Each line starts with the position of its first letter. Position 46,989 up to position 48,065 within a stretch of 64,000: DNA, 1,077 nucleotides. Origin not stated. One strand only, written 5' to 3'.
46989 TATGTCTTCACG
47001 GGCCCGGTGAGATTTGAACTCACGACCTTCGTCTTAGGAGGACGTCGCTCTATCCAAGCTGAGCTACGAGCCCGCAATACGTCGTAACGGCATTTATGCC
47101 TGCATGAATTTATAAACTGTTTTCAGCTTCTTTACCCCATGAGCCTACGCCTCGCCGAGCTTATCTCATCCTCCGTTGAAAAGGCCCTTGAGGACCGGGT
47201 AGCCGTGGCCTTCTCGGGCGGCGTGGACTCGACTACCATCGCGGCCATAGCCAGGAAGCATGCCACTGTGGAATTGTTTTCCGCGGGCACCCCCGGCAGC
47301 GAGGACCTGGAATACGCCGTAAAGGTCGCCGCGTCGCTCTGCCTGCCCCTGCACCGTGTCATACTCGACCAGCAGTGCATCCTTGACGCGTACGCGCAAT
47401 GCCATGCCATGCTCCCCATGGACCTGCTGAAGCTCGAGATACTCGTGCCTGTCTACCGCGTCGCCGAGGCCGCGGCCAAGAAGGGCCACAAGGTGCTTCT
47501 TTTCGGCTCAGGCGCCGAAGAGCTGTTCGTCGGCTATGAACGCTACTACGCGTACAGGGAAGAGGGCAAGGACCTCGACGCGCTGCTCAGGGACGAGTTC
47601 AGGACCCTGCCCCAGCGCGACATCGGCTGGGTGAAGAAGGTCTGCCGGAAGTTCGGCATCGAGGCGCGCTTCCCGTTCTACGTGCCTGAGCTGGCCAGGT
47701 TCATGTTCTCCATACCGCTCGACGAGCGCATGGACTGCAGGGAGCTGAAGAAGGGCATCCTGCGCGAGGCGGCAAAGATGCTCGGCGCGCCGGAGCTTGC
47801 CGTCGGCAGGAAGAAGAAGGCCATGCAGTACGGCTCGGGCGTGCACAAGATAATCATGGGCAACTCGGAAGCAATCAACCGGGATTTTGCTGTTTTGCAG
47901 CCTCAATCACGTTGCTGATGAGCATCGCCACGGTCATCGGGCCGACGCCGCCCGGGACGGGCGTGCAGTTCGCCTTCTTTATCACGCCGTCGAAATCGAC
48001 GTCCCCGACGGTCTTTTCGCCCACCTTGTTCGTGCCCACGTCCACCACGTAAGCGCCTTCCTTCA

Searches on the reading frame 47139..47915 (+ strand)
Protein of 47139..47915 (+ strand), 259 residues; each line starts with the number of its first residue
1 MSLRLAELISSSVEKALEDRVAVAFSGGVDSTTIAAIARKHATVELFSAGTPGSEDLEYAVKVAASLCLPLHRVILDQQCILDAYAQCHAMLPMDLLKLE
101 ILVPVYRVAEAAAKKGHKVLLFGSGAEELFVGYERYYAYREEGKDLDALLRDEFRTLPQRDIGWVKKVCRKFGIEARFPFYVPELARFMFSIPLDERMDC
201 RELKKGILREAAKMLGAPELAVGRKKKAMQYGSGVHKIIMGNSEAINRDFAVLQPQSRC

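Call 84: find_homologous_proteins(query=window:47139-47915:+, max_evalue=1e-30)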
Query window:47139-47915:+ (259 aa): 428 proteins with E <= 1e-30 among 2826 candidates; the best 120 are listed.
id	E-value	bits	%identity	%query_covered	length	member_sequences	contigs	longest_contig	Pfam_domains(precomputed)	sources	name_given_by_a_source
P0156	9.0e-157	538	95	100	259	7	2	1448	PF00733.28,PF02540.24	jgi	jgi:asparagine synthase (glutamine-hydrolysing)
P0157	3.1e-152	523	92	100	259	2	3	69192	PF00733.28,PF24167.2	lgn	-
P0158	6.1e-146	503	88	100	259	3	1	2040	PF00733.28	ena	-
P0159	5.5e-142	490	86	100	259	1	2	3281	PF00733.28,PF24167.2,PF02540.24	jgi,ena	jgi:asparagine synthase (glutamine-hydrolysing)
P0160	9.9e-141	486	90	96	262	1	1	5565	PF00733.28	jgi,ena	-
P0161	5.6e-136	470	84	97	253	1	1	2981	PF00733.28,PF24167.2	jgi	jgi:asparagine synthase (glutamine-hydrolysing)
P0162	3.3e-134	464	89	92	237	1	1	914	PF00733.28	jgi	jgi:asparagine synthase (glutamine-hydrolysing)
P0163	7.1e-128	444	79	97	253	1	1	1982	PF00733.28,PF24167.2,PF02540.24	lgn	-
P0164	2.6e-126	438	78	97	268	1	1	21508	PF00733.28,PF24167.2,PF02540.24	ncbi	-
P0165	1.2e-119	417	73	97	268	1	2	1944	PF00733.28,PF24167.2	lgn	-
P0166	2.1e-112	393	69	100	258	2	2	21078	PF00733.28,PF24167.2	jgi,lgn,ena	-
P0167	3.3e-112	392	70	97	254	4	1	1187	PF00733.28,PF24167.2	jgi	-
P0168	7.4e-112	391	72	97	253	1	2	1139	PF00733.28,PF24167.2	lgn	-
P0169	4.0e-111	389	70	97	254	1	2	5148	PF00733.28,PF24167.2,PF02540.24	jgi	-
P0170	7.6e-111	388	69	98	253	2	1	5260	PF00733.28,PF24167.2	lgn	-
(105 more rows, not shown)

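Call 85: find_encoding_contigs(protein=P0157, flank=2500, max_places=3)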
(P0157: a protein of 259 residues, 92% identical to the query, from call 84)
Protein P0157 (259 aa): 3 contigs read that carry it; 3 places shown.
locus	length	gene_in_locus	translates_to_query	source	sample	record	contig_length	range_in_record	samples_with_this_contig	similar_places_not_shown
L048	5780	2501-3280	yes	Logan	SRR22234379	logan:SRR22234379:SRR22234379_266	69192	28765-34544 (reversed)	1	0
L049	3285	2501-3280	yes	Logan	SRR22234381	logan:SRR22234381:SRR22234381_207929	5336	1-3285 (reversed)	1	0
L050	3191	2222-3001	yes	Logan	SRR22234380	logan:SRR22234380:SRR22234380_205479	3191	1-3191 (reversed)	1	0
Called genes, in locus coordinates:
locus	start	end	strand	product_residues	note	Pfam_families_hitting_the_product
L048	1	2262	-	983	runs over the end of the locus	-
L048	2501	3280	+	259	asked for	PF00733:Asn_synthase, PF24167:DUF7411 (weak), PF00733:Asn_synthase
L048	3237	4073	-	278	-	PF00763:THF_DHG_CYH, PF02882:THF_DHG_CYH_C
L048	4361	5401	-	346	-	PF08541:ACP_syn_III_C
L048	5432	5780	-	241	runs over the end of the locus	-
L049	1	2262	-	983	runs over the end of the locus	-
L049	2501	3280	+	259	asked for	PF00733:Asn_synthase, PF24167:DUF7411 (weak), PF00733:Asn_synthase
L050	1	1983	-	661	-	?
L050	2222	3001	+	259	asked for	PF00733:Asn_synthase, PF24167:DUF7411 (weak), PF00733:Asn_synthase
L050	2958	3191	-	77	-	?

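Call 86: find_encoding_contigs(protein=P0160, flank=2500, max_places=2)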
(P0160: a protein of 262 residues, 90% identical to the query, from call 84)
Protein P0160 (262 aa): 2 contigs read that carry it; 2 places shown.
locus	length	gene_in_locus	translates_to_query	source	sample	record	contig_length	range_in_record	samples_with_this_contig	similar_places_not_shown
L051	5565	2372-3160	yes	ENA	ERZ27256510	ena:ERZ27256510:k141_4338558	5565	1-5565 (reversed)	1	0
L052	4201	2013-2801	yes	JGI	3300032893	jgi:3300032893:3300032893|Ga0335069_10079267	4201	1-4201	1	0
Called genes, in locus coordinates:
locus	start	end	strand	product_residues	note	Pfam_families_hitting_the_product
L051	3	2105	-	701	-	?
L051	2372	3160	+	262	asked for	PF00733:Asn_synthase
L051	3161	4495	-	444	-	-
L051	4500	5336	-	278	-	PF00763:THF_DHG_CYH, PF02882:THF_DHG_CYH_C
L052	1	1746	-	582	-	?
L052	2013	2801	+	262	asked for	PF00733:Asn_synthase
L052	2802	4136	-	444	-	-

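Call 87: find_encoding_contigs(protein=P0164, flank=2500, max_places=2)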
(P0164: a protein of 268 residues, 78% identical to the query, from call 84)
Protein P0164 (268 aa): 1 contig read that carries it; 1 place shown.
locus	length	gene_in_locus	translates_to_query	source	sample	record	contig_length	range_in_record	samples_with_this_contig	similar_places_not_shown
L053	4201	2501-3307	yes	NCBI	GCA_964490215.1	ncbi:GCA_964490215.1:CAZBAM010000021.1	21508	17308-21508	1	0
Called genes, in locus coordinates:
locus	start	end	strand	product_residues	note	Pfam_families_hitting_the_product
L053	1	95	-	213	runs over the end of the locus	PF01351:RNase_HII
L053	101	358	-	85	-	PF05239:PRC (weak)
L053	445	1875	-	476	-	PF00149:Metallophos, PF12850:Metallophos_2 (weak), PF04042:DNA_pol_E_B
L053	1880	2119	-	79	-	PF03685:UPF0147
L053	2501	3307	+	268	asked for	PF00733:Asn_synthase, PF02540:NAD_synthase (weak), PF24167:DUF7411 (weak), PF00733:Asn_synthase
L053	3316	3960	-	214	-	PF12705:PDDEXK_1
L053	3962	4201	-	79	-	?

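Call 88: find_encoding_contigs(protein=P0166, flank=2500, max_places=2)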
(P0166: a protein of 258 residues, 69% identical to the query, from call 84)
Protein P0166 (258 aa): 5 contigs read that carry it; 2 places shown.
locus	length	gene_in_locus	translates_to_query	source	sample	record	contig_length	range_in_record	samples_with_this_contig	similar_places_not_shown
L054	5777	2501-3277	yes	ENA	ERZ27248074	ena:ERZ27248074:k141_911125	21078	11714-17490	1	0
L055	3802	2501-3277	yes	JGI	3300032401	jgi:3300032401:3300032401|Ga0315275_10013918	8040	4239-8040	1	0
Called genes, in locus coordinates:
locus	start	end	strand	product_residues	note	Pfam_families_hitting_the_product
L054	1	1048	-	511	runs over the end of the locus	-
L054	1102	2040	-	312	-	-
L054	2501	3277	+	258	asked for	PF00733:Asn_synthase, PF24167:DUF7411, PF00733:Asn_synthase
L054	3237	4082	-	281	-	PF00763:THF_DHG_CYH, PF02882:THF_DHG_CYH_C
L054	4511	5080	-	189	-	-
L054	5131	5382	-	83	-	PF00639:Rotamase, PF13145:Rotamase_2, PF13616:Rotamase_3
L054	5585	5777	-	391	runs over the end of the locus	PF02778:tRNA_int_endo_N (faint), PF01974:tRNA_int_endo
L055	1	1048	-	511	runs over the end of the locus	-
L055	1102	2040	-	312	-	-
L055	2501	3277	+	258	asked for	PF00733:Asn_synthase, PF24167:DUF7411, PF00733:Asn_synthase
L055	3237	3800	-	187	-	?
